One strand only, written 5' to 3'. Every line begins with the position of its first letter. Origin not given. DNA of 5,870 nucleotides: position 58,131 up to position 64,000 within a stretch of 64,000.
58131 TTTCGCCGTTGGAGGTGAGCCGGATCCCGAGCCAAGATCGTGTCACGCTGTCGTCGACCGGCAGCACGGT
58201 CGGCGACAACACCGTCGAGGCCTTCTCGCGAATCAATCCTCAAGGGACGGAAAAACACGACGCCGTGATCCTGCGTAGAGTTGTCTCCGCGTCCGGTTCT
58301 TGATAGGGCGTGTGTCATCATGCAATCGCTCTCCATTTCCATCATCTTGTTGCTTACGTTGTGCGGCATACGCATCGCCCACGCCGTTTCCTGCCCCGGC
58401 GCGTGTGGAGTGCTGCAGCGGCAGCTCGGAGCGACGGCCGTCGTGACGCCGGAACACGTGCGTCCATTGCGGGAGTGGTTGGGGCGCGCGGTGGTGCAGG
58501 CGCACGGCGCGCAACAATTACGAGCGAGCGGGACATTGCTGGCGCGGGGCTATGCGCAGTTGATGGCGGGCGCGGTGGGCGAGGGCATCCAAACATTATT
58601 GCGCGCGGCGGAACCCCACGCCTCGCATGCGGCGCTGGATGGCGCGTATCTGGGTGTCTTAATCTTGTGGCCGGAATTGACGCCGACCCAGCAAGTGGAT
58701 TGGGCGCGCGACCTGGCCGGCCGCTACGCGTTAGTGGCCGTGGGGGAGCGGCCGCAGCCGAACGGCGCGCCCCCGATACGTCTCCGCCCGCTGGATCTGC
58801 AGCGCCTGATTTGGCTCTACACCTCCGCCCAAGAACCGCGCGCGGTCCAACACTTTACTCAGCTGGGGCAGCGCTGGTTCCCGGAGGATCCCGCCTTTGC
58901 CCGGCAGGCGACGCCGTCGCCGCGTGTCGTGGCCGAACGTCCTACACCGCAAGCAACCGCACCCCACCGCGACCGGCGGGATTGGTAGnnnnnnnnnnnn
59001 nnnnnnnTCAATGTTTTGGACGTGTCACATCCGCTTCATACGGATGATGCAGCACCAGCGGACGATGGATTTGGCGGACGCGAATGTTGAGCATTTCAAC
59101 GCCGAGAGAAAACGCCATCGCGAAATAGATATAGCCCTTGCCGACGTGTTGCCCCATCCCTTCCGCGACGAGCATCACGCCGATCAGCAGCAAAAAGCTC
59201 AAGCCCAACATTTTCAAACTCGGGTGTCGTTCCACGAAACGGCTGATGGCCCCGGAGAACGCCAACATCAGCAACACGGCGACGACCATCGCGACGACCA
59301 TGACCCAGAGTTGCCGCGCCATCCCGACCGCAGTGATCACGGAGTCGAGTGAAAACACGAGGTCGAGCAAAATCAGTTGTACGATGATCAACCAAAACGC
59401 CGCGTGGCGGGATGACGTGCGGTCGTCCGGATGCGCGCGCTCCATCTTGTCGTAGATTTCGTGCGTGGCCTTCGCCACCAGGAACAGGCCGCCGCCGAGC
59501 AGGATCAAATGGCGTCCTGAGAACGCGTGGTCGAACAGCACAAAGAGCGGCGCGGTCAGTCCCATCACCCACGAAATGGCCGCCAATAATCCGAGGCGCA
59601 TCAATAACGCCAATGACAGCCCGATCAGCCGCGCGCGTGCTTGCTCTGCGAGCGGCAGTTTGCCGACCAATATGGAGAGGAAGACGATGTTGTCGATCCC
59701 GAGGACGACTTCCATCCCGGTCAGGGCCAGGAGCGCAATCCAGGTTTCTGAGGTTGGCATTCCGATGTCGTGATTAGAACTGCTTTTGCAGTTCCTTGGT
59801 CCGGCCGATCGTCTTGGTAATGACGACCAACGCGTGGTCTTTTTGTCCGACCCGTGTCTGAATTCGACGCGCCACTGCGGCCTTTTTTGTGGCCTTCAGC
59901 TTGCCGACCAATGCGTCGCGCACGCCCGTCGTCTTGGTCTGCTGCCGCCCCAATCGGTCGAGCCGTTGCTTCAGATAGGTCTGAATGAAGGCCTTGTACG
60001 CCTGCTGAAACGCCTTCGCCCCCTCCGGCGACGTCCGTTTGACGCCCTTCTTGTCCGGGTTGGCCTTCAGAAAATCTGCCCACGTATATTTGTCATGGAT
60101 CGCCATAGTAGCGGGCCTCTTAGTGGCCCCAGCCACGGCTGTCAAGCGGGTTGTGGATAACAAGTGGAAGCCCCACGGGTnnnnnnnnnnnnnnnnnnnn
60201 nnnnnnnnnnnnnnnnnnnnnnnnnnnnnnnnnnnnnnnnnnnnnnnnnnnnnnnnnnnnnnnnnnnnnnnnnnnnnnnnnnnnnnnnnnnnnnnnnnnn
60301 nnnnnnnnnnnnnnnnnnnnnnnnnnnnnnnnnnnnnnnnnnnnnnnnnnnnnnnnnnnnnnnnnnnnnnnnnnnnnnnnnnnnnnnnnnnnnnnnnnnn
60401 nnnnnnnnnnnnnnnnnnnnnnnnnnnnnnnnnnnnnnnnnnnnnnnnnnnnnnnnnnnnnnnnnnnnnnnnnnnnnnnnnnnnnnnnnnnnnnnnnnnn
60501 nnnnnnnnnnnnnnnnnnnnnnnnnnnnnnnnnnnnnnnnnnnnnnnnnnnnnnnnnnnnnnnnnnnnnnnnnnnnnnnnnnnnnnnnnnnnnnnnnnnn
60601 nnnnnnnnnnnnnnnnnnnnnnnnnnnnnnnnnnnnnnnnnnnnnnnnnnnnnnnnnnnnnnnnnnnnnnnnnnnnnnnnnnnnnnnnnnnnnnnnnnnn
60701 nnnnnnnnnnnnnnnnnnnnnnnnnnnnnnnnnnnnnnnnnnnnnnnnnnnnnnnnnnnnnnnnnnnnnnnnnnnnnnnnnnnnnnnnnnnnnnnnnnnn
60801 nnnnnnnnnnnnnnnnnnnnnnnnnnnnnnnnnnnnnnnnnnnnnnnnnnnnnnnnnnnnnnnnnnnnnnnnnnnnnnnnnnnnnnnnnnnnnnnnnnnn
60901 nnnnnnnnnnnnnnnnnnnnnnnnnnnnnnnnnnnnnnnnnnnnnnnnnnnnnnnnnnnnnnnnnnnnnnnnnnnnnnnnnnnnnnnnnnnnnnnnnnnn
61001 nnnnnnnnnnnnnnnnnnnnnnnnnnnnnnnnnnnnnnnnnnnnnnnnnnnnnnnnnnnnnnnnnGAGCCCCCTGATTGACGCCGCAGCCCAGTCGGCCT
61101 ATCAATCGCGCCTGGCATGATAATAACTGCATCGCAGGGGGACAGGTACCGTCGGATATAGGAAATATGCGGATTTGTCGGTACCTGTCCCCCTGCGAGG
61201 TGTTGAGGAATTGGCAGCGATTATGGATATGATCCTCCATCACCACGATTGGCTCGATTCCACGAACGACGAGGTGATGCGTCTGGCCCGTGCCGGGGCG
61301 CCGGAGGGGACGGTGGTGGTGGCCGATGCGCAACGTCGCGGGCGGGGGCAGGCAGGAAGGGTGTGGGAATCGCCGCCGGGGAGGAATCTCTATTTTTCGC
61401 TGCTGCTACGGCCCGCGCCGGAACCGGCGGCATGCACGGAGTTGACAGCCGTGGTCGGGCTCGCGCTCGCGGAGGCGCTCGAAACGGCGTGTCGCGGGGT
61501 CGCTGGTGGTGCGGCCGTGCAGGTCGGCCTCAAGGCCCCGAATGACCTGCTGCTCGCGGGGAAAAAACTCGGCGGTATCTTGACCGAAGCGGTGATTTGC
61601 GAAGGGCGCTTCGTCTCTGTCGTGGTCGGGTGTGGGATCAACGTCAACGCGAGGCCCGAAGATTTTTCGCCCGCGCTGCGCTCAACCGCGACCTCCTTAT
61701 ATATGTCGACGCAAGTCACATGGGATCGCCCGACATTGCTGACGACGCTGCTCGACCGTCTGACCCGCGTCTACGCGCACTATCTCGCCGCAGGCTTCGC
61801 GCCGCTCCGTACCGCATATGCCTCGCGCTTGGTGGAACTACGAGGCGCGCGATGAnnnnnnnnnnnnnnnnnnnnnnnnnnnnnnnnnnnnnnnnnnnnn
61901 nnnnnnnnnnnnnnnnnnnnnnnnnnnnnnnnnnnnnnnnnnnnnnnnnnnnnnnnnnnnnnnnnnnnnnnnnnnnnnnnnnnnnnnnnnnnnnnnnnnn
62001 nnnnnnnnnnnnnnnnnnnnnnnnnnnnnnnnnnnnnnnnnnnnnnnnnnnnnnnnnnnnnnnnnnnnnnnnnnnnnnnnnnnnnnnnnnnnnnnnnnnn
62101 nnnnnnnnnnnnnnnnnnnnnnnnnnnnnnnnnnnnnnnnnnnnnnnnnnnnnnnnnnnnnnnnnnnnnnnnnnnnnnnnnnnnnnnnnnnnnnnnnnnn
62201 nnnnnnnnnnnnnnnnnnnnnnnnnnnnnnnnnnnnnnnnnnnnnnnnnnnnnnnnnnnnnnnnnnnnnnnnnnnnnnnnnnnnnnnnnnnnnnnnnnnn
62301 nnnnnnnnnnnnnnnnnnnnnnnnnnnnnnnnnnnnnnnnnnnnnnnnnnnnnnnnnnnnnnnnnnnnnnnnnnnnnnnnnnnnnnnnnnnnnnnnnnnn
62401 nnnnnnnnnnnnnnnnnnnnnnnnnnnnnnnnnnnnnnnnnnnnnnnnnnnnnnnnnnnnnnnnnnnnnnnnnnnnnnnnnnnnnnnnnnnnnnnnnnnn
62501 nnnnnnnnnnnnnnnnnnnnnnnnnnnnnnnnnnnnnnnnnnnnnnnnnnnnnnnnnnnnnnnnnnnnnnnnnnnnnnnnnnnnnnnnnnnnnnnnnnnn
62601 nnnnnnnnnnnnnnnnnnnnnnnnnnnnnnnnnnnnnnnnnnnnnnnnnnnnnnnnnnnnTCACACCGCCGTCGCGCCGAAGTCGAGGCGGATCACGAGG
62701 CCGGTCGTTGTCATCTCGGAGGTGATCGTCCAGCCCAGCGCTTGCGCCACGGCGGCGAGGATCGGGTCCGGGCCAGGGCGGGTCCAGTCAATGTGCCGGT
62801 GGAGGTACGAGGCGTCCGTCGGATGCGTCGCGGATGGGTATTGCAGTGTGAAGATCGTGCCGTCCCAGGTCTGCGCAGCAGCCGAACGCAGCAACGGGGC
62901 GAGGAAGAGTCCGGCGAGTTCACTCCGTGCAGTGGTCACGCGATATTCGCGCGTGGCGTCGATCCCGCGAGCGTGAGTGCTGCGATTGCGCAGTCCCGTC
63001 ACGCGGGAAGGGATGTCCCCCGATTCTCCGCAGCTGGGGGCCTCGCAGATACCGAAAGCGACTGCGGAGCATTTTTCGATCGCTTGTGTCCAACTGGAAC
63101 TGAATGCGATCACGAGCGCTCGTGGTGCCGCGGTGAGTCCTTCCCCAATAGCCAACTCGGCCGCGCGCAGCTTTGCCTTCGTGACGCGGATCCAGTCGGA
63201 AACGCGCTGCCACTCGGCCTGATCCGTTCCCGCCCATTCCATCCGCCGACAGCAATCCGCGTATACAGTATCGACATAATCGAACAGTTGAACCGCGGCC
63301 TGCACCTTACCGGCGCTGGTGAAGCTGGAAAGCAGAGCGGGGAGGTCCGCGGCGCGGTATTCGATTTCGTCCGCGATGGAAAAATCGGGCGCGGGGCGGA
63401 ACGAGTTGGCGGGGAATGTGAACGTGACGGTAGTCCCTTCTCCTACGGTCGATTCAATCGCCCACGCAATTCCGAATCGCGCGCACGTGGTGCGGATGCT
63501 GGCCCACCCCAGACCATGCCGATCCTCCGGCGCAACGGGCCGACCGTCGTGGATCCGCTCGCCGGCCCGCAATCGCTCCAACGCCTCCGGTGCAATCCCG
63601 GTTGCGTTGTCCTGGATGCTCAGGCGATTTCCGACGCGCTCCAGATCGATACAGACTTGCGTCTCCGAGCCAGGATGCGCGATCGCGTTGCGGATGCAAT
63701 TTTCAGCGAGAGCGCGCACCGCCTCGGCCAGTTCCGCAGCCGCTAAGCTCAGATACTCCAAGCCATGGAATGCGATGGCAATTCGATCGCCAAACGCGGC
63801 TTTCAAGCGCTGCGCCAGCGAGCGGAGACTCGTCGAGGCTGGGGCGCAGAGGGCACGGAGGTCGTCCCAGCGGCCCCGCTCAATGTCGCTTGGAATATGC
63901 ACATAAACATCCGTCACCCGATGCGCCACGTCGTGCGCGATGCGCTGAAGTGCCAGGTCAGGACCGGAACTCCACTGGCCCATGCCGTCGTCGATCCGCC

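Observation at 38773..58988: Cluster of three paralogous modular giant genes (902, 1695, 3114 aa) with an AAA+ ATPase and a small secreted protein: a candidate undescribed system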

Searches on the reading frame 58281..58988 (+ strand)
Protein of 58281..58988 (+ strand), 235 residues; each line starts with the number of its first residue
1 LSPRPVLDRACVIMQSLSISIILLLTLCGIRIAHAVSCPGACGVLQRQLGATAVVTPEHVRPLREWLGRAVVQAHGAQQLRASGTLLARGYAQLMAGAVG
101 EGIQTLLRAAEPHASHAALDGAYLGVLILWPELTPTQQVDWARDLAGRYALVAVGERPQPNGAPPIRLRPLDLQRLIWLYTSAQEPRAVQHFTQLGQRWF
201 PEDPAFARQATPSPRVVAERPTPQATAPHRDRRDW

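Call 8: search_protein_families(library=pfam, proteins=[window:58281-58988:+], max_evalue=0.1)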
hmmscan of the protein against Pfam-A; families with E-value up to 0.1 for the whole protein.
window:58281-58988:+ (235 aa): 0 families

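Call 9: search_protein_families(library=ncbifam, proteins=[window:58281-58988:+], max_evalue=0.1)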
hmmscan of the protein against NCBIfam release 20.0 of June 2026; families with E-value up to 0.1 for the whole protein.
window:58281-58988:+ (235 aa): 0 families

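Call 10: search_protein_families(library=padloc, proteins=[window:58281-58988:+], max_evalue=0.1)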
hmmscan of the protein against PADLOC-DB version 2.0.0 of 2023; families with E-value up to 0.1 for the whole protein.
window:58281-58988:+ (235 aa): 0 families

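Call 68: search_protein_families(library=phrogs, proteins=[window:58281-58988:+], max_evalue=0.01)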
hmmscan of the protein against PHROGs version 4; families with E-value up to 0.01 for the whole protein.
window:58281-58988:+ (235 aa): 0 families
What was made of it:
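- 58320..58988 (+): Small protein S with an N-terminal signal-peptide-like segment. Its start lies 16 nt after the stop of C, and it is co-conserved with C. There is no Pfam, PHROG or PADLOC hit (calls 8, 10, 68).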

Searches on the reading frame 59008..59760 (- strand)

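Call 14: search_protein_families(library=pfam, proteins=[window:59008-59760:-], max_evalue=0.001)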
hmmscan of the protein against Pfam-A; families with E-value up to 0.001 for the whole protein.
window:59008-59760:- (250 aa): 1 family
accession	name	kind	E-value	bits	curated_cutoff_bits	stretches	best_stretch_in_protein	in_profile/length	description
PF03741.22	TerC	-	1.4e-45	155.6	27.8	1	12-200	2-177/178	Integral membrane protein TerC family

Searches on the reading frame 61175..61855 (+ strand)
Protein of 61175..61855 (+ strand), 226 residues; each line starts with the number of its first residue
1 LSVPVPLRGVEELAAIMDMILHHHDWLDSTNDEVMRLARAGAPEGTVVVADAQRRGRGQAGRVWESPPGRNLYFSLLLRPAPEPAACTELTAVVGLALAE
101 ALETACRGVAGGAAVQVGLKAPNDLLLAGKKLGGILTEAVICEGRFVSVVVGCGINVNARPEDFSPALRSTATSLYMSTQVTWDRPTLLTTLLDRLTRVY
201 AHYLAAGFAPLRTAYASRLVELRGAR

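Call 14: search_protein_families(library=pfam, proteins=[window:61175-61855:+], max_evalue=0.001)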
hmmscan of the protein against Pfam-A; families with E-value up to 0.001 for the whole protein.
window:61175-61855:+ (226 aa): 2 families
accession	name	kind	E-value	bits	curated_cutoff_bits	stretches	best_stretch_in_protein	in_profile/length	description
PF03099.24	BPL_LplA_LipB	-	2.2e-20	73.4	21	1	28-156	6-133/133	Biotin/lipoate A/B protein ligase family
PF16917.10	BPL_LplA_LipB_2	-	6.2e-06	26.3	27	1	50-216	18-182/183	Biotin/lipoate A/B protein ligase family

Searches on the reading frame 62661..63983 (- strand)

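Call 14: search_protein_families(library=pfam, proteins=[window:62661-63983:-], max_evalue=0.001)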
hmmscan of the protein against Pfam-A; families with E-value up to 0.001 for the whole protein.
window:62661-63983:- (440 aa): 1 family
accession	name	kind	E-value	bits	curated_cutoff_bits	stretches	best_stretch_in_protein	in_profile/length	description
PF02518.31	HATPase_c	-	2.1e-12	47.9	26.4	1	88-192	5-109/111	Histidine kinase-, DNA gyrase B-, and HSP90-like ATPase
